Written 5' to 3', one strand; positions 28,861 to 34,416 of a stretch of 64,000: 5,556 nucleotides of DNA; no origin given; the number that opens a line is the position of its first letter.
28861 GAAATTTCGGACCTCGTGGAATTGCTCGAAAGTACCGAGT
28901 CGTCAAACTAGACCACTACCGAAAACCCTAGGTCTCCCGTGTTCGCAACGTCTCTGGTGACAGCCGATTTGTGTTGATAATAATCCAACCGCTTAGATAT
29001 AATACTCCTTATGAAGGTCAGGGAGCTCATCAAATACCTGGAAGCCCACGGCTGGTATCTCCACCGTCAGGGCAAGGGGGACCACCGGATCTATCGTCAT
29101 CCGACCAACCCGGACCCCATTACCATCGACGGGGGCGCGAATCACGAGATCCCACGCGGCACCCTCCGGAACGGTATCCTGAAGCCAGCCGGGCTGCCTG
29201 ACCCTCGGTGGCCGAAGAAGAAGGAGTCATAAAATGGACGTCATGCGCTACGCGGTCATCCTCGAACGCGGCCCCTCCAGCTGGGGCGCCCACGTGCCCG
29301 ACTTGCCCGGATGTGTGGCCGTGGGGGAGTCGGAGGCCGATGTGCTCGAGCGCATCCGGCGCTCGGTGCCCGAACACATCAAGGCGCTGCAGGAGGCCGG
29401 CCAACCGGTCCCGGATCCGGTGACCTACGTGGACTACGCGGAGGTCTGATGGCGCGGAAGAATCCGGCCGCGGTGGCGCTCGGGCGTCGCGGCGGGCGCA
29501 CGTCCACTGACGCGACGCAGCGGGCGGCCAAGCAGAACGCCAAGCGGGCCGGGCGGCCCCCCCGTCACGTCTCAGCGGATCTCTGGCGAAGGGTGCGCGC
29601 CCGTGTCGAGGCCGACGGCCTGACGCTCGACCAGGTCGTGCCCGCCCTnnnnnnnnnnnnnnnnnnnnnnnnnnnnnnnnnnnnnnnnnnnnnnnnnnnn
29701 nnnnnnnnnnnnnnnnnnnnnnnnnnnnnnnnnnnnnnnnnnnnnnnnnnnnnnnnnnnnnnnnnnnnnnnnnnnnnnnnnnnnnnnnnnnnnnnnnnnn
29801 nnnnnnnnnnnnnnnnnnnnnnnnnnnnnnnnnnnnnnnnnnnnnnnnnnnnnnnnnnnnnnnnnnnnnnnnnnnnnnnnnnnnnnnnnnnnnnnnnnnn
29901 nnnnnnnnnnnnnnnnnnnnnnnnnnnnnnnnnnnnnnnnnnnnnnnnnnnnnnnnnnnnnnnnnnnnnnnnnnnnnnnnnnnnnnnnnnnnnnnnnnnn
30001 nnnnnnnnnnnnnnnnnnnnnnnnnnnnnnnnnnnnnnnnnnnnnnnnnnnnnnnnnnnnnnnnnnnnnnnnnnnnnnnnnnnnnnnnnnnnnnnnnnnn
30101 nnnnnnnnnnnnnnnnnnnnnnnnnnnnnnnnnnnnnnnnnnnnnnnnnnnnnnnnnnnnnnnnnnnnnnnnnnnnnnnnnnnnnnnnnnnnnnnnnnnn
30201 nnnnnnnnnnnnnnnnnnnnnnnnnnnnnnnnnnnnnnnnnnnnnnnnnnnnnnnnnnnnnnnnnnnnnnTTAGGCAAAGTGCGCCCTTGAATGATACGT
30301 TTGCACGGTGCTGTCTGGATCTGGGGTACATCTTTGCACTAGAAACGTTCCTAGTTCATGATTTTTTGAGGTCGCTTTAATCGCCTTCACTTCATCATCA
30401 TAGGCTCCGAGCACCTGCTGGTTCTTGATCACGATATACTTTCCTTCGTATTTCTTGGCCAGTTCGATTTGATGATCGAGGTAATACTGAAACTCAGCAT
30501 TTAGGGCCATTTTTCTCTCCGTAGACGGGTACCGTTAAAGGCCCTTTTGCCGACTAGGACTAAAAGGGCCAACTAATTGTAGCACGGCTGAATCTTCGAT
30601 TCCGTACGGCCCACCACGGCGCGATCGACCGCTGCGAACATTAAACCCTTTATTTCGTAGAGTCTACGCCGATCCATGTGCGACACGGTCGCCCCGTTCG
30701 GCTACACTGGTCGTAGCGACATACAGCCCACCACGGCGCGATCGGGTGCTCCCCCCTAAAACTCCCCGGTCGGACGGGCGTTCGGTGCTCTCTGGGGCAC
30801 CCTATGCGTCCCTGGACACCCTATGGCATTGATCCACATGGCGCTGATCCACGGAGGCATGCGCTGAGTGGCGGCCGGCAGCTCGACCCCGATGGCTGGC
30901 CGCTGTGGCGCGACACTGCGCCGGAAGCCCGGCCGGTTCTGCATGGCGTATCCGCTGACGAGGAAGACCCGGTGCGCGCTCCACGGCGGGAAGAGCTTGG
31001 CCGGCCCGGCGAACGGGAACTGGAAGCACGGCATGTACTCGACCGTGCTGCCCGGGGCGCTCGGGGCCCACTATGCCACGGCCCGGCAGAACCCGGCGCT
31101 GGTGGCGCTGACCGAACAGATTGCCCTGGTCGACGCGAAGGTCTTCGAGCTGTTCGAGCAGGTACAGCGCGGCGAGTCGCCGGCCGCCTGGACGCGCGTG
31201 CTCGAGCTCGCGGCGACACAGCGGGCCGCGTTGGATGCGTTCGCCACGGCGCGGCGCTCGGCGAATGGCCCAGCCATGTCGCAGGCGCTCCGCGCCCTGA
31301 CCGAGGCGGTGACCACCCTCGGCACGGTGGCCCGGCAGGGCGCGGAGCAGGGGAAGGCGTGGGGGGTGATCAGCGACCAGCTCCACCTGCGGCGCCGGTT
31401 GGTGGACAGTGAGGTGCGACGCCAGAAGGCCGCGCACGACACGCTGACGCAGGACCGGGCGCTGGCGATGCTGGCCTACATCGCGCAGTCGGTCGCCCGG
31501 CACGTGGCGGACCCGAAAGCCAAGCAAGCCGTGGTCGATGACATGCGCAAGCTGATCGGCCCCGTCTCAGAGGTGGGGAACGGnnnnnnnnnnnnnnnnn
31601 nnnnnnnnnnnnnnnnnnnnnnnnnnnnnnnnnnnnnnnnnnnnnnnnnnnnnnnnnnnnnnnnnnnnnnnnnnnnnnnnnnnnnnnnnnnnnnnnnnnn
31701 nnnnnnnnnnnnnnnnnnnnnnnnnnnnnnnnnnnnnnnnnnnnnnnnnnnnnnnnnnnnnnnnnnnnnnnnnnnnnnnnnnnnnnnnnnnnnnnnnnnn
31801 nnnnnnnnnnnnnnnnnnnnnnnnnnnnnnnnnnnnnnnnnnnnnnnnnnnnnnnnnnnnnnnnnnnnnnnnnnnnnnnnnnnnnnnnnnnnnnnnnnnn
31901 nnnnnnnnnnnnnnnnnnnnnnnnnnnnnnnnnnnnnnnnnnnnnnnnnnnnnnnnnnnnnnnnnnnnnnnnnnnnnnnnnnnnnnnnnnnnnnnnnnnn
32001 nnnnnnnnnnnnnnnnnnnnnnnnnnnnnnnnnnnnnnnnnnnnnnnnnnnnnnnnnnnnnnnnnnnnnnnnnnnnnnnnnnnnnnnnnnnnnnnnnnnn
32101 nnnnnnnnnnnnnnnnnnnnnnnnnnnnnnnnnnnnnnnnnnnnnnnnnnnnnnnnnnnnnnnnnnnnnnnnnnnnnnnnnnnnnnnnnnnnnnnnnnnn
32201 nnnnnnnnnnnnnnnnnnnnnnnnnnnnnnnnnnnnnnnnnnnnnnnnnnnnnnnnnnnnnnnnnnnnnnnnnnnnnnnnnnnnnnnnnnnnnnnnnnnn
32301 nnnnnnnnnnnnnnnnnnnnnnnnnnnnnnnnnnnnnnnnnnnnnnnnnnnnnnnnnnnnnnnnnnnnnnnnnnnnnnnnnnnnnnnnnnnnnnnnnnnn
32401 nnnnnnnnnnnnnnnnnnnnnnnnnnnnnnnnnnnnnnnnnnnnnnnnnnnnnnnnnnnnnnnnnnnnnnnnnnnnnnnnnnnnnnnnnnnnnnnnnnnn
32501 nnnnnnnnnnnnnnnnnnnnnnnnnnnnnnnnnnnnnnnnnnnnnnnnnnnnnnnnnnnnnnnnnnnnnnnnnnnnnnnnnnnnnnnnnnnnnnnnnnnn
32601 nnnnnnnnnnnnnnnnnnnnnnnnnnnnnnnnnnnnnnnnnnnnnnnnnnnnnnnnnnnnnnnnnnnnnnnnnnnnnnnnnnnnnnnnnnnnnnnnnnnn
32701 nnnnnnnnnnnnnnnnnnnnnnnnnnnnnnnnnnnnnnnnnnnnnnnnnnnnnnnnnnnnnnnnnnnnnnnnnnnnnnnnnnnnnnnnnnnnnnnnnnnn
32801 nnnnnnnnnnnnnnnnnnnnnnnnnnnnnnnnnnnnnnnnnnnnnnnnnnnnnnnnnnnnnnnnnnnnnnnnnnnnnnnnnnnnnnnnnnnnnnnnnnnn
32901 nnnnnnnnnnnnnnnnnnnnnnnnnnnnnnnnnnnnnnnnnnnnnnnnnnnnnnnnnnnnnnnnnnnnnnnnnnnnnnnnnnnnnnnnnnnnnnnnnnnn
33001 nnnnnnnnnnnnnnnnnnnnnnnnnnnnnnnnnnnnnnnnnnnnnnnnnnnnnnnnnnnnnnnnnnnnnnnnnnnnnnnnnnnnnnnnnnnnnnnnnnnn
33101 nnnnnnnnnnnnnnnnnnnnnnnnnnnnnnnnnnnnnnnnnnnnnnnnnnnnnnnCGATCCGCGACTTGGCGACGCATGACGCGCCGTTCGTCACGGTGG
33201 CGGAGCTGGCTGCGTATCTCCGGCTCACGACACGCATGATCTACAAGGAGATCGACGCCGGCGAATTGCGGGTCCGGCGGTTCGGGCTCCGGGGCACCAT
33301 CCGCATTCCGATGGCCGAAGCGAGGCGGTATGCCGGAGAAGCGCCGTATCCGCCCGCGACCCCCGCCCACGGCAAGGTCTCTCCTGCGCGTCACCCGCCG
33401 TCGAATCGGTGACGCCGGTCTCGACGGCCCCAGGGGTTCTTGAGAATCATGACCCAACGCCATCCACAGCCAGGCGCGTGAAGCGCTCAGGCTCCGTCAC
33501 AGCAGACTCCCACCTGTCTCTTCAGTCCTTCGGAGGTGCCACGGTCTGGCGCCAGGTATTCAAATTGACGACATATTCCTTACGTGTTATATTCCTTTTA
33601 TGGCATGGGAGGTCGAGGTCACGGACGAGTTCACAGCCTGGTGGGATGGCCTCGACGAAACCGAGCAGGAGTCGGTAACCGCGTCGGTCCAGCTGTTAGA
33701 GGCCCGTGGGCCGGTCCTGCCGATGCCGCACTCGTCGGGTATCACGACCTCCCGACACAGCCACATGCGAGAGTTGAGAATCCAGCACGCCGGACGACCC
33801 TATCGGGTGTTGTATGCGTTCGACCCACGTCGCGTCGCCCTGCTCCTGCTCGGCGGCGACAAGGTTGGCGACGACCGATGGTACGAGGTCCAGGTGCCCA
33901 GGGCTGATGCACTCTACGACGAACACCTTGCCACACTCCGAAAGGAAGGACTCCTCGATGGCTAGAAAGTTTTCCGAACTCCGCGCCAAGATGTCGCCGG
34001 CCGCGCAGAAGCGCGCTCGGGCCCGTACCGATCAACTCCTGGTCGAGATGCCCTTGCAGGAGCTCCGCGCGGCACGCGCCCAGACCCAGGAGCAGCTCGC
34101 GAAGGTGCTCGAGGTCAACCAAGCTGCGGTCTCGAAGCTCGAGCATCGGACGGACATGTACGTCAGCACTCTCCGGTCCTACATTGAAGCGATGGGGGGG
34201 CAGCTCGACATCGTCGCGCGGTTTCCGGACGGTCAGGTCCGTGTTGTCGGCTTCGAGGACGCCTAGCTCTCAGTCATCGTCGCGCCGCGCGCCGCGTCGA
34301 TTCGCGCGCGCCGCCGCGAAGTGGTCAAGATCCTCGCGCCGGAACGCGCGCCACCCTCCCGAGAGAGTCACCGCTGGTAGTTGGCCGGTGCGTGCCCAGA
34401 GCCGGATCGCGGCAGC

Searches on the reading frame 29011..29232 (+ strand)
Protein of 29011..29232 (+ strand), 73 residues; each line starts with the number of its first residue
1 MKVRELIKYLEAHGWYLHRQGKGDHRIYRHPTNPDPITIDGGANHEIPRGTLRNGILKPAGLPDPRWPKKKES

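Call 43: find_encoding_contigs(protein=window:29011-29232:+, flank=10000, max_places=10)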
Protein window:29011-29232:+ (73 aa): no gene with exactly this product is on record in the collection.

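Call 72: find_homologous_proteins(query=window:29011-29232:+, max_evalue=1e-10)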
Query window:29011-29232:+ (73 aa): 1 proteins with E <= 1e-10 among 2 candidates.
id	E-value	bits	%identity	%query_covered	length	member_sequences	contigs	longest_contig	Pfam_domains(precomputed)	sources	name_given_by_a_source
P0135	2.8e-41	157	95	100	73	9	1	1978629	PF07927.18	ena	-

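Call 73: find_encoding_contigs(protein=P0135, flank=6000, max_places=10)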
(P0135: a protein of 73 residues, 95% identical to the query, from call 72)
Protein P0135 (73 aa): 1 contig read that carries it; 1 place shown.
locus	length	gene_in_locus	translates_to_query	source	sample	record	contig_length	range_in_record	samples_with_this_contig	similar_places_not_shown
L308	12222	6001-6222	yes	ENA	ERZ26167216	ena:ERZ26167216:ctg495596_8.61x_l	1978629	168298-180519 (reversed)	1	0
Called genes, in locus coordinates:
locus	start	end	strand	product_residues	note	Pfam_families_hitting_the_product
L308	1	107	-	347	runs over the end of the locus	PF13518:HTH_28 (weak), PF13551:HTH_29, PF13565:HTH_32 (weak), PF00665:rve, PF13683:rve_3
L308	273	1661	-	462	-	PF07498:Rho_N, PF07497:Rho_RNA_bind, PF00006:ATP-synt_ab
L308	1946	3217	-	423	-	PF00872:Transposase_mut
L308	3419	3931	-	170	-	PF00665:rve, PF24764:rva_4 (weak), PF13683:rve_3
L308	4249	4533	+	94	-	-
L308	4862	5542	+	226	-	PF07505:DUF5131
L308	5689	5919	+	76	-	-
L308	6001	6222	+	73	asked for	PF07927:HicA_toxin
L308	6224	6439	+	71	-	PF15919:HicB_lk_antitox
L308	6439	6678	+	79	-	-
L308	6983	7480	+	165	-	-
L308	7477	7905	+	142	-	-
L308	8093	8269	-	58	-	-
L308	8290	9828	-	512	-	-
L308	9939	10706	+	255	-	PF09976:TPR_21, PF07719:TPR_2 (faint), PF13424:TPR_12 (faint), PF13176:TPR_7 (faint), PF13428:TPR_14 (faint), PF13174:TPR_6 (faint), PF00515:TPR_1 (faint), PF13432:TPR_16 (weak)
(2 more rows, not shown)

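Call 78: find_encoding_contigs(protein=P0137, flank=5000, max_places=10)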
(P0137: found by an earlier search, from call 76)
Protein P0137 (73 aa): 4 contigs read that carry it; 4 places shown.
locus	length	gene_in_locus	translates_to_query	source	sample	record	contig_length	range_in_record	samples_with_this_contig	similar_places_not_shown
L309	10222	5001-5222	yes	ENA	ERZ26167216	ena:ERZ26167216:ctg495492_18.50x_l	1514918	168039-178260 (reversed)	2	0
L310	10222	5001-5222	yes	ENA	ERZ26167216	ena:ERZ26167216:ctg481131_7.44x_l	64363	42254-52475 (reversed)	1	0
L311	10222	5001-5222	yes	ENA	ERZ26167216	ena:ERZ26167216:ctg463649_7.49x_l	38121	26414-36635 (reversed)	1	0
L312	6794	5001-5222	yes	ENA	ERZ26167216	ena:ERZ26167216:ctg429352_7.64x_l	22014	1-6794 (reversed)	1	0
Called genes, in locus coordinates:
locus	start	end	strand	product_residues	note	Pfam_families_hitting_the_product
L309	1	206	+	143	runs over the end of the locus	-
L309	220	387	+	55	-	-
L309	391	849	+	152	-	PF02661:Fic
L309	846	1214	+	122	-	PF14359:DUF4406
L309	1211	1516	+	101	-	-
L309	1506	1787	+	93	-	PF01555:N6_N4_Mtase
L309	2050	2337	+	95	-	-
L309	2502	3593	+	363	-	PF13620:CarboxypepD_reg, PF13715:CarbopepD_reg_2 (faint), PF07715:Plug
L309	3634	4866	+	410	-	PF00593:TonB_dep_Rec_b-barrel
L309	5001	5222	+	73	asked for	PF07927:HicA_toxin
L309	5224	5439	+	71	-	PF15919:HicB_lk_antitox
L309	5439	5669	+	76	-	-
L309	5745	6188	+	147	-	PF18863:AbiJ_NTD4 (weak)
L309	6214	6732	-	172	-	PF00872:Transposase_mut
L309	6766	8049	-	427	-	PF00872:Transposase_mut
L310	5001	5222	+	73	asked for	PF07927:HicA_toxin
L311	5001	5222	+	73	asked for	PF07927:HicA_toxin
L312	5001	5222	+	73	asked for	PF07927:HicA_toxin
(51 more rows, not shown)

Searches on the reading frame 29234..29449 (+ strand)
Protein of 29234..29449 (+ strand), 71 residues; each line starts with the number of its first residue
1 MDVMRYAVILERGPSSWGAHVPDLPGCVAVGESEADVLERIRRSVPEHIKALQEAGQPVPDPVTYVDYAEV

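Call 49: find_encoding_contigs(protein=window:29234-29449:+, flank=10000, max_places=10)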
Protein window:29234-29449:+ (71 aa): no gene with exactly this product is on record in the collection.

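Call 76: list_cluster_members(proteins=[P0135, window:29011-29232:+, window:29234-29449:+])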
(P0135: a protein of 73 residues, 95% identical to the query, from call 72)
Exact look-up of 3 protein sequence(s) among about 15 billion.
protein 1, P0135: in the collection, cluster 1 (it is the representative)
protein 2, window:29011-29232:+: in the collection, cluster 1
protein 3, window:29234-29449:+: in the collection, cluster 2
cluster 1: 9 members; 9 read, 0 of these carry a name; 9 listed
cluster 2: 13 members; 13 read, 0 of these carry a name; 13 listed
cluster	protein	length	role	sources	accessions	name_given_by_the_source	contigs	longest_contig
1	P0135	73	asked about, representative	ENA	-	-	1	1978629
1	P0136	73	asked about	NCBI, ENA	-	-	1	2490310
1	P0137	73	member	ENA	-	-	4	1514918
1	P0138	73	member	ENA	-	-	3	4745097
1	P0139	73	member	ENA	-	-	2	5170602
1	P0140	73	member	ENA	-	-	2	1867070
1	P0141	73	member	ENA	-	-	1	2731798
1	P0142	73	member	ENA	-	-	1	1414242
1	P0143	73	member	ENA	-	-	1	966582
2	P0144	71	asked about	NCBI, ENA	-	-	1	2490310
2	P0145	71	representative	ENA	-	-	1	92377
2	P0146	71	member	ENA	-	-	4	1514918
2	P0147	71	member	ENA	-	-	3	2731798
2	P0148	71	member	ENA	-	-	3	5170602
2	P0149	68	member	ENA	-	-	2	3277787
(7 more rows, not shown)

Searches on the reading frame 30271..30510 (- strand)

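Call 31: search_protein_families(library=pfam, proteins=[window:30271-30510:-], max_evalue=0.01)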
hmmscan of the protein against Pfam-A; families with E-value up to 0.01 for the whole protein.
window:30271-30510:- (79 aa): 1 family
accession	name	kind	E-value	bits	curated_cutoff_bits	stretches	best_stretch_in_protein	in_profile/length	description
PF18929.5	DUF5678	-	4.3e-05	23.7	23.2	1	16-49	1-34/49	Family of unknown function (DUF5678)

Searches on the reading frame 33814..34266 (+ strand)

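Call 31: search_protein_families(library=pfam, proteins=[window:33814-34266:+], max_evalue=0.01)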
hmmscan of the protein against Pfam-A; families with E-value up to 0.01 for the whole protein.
window:33814-34266:+ (150 aa): 3 families
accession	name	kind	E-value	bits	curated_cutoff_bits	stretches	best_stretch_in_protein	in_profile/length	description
PF13744.12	HTH_37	-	7.9e-08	32.4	27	1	60-135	7-79/80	Helix-turn-helix domain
PF13560.12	HTH_31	-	0.00056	20.6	27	1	81-111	6-36/64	Helix-turn-helix domain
PF01381.28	HTH_3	-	0.0037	17.7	23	1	81-111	1-31/55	Helix-turn-helix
